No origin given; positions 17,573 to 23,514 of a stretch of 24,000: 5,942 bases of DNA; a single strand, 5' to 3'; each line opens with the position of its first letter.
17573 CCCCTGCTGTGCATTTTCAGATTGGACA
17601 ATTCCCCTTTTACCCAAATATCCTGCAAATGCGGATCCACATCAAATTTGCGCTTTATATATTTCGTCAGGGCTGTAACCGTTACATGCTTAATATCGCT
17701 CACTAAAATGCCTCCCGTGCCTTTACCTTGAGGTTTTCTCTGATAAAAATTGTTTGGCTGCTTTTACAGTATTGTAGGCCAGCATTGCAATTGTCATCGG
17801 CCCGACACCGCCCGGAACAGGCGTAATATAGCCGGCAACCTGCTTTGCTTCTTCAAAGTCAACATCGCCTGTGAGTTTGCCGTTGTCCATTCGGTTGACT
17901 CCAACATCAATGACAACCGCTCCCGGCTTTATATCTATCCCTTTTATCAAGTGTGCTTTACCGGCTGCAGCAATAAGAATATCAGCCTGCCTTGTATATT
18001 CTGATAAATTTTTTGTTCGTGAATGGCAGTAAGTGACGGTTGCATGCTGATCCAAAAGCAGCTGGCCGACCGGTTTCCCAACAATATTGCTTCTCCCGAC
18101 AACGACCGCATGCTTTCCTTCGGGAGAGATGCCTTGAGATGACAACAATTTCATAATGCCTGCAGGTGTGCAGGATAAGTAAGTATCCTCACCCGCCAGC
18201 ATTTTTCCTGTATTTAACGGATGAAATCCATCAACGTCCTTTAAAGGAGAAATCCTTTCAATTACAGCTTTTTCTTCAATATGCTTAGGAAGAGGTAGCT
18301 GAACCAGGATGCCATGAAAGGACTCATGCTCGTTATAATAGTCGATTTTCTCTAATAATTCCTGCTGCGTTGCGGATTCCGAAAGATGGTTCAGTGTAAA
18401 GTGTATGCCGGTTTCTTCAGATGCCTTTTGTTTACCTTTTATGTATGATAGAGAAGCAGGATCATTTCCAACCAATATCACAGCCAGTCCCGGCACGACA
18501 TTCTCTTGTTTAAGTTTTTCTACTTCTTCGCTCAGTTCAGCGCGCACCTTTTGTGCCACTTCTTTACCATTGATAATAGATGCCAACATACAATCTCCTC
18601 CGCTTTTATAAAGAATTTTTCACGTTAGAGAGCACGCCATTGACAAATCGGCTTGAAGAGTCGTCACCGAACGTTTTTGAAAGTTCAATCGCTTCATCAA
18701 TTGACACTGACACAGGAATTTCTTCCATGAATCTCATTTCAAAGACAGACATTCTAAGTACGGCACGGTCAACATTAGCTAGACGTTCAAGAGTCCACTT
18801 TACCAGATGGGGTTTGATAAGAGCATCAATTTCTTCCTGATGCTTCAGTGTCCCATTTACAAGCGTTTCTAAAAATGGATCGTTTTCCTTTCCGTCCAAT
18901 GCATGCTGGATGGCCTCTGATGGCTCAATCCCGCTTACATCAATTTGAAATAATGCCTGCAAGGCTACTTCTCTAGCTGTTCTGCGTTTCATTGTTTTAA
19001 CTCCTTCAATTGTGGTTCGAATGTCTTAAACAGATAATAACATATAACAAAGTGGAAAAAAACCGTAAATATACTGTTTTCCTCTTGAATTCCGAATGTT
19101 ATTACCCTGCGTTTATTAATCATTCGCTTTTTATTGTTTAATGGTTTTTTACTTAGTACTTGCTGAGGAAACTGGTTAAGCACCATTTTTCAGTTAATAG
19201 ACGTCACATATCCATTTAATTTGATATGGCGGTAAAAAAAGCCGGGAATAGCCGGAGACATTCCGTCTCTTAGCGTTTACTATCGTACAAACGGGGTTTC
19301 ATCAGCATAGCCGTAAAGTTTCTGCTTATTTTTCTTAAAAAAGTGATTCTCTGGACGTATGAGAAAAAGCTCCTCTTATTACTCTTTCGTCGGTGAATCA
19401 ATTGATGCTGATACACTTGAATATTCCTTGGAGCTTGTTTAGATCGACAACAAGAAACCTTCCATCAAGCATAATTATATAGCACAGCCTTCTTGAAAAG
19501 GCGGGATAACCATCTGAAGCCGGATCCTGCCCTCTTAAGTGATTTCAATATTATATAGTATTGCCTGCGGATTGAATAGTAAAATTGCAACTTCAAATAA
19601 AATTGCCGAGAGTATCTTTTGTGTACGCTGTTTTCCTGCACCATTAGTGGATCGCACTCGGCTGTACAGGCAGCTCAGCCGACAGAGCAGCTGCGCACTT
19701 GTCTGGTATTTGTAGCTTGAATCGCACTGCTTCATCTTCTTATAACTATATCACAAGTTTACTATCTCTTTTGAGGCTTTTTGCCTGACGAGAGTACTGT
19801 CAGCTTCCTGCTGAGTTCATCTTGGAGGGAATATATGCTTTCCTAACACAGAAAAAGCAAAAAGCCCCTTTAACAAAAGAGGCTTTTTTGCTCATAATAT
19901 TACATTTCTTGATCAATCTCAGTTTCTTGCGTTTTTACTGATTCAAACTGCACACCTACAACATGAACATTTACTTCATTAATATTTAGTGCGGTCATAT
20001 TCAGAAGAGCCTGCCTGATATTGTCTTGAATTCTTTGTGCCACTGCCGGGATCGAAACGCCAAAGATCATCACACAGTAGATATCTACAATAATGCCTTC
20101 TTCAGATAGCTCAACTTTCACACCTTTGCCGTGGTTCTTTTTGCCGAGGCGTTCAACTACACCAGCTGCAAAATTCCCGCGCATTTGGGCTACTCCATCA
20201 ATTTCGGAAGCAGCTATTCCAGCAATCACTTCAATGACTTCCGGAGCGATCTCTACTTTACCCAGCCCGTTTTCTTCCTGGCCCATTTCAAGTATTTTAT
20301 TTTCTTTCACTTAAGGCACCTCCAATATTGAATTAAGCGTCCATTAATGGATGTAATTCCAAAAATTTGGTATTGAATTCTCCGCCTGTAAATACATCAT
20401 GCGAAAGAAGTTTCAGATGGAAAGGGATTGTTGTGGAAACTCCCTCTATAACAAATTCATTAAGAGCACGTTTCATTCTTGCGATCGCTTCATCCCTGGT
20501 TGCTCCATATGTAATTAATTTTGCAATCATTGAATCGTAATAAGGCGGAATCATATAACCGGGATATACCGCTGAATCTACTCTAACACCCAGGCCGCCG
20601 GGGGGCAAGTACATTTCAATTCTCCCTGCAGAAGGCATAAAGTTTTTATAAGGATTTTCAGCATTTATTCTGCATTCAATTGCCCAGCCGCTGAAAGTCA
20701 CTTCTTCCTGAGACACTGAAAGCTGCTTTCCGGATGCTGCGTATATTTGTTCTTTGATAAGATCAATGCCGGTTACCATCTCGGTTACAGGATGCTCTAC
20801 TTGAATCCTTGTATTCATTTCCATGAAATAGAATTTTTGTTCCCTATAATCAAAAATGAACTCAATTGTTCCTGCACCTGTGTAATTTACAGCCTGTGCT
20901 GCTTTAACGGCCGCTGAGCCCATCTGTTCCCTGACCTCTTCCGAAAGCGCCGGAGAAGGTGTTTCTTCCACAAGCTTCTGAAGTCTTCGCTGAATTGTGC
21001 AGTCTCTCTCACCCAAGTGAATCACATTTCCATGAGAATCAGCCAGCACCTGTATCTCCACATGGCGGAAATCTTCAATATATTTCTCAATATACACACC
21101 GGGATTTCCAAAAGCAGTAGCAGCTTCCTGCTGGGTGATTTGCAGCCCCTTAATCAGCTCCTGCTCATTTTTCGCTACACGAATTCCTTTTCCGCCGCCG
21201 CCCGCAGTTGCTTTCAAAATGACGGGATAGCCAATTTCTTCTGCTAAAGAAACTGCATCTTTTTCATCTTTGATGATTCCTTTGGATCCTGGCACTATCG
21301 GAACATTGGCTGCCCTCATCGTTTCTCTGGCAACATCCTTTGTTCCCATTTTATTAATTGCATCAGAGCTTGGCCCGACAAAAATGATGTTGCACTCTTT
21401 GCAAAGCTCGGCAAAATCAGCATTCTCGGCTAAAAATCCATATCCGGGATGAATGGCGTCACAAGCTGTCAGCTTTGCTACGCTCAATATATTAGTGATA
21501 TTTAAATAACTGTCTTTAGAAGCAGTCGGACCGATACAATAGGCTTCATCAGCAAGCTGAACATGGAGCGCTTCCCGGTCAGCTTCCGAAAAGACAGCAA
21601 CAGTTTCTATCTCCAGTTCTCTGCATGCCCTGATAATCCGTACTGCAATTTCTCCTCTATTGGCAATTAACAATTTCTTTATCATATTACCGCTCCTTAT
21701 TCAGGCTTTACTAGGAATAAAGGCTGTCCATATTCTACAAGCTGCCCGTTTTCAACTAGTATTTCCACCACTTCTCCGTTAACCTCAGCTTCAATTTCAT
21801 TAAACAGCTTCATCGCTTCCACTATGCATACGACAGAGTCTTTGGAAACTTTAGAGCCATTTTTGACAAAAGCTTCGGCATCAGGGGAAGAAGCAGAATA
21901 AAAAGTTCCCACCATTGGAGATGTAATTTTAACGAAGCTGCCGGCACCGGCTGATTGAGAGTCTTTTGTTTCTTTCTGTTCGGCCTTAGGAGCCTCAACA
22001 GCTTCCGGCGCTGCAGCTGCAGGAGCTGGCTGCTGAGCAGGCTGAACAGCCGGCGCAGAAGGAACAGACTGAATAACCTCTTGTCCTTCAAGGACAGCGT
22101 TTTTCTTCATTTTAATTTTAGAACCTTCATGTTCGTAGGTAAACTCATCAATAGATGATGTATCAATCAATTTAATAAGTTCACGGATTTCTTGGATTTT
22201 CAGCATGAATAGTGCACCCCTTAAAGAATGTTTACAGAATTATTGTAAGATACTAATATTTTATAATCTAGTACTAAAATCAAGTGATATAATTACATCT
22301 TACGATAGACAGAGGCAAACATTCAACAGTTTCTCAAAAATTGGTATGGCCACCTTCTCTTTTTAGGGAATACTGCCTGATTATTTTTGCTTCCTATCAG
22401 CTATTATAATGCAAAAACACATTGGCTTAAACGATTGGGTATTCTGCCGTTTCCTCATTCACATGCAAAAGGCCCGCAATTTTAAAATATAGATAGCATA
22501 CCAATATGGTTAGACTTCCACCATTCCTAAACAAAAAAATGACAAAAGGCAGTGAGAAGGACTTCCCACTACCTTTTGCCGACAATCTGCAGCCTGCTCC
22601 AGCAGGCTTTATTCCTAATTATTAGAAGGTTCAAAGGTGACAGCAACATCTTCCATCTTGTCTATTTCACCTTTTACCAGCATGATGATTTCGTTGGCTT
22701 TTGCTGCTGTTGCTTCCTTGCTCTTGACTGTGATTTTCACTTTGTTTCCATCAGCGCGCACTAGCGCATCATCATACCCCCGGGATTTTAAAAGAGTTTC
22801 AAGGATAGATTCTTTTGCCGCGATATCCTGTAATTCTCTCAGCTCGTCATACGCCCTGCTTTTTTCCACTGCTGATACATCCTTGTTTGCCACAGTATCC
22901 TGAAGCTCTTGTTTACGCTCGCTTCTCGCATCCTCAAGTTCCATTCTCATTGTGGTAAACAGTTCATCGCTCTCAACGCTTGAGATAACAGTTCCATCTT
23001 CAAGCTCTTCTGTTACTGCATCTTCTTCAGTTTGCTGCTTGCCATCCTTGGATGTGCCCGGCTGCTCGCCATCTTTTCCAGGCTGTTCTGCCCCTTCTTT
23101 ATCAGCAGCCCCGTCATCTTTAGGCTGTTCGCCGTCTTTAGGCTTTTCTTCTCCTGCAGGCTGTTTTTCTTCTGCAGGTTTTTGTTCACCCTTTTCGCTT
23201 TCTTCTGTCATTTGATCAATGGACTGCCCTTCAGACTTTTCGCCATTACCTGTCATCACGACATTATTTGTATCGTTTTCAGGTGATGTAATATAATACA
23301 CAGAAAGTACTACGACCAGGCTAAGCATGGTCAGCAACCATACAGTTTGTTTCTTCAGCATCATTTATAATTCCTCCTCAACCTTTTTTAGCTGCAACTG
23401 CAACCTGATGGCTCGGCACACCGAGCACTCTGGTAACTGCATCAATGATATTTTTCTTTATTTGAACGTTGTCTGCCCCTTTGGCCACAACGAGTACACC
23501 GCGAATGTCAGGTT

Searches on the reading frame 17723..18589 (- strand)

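Call 24: search_protein_families(library=pfam, proteins=[window:17723-18589:-], max_evalue=0.00001)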
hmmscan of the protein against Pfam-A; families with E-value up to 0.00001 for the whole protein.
window:17723-18589:- (288 aa): 2 families
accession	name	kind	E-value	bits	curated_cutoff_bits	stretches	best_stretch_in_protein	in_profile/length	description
PF02882.25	THF_DHG_CYH_C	-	4e-71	238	27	1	123-280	1-158/160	Tetrahydrofolate dehydrogenase/cyclohydrolase, NAD(P)-binding domain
PF00763.28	THF_DHG_CYH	-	9.5e-43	145.6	32.8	1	6-120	1-115/115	Tetrahydrofolate dehydrogenase/cyclohydrolase, catalytic domain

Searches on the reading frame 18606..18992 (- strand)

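Call 24: search_protein_families(library=pfam, proteins=[window:18606-18992:-], max_evalue=0.00001)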
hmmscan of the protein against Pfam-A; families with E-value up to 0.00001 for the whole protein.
window:18606-18992:- (128 aa): 1 family
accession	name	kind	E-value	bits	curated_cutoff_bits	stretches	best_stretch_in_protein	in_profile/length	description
PF01029.23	NusB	-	1.2e-37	129.8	23.1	1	5-125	2-132/133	NusB family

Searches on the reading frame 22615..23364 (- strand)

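Call 60: search_protein_families(library=pfam, proteins=[window:22615-23364:-], max_evalue=0.00001)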
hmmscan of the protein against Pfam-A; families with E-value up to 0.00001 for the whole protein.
window:22615-23364:- (249 aa): 1 family
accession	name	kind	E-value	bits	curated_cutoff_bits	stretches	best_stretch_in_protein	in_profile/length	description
PF12685.13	SpoIIIAH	-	9e-36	124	30.6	1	6-240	1-189/191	SpoIIIAH-like protein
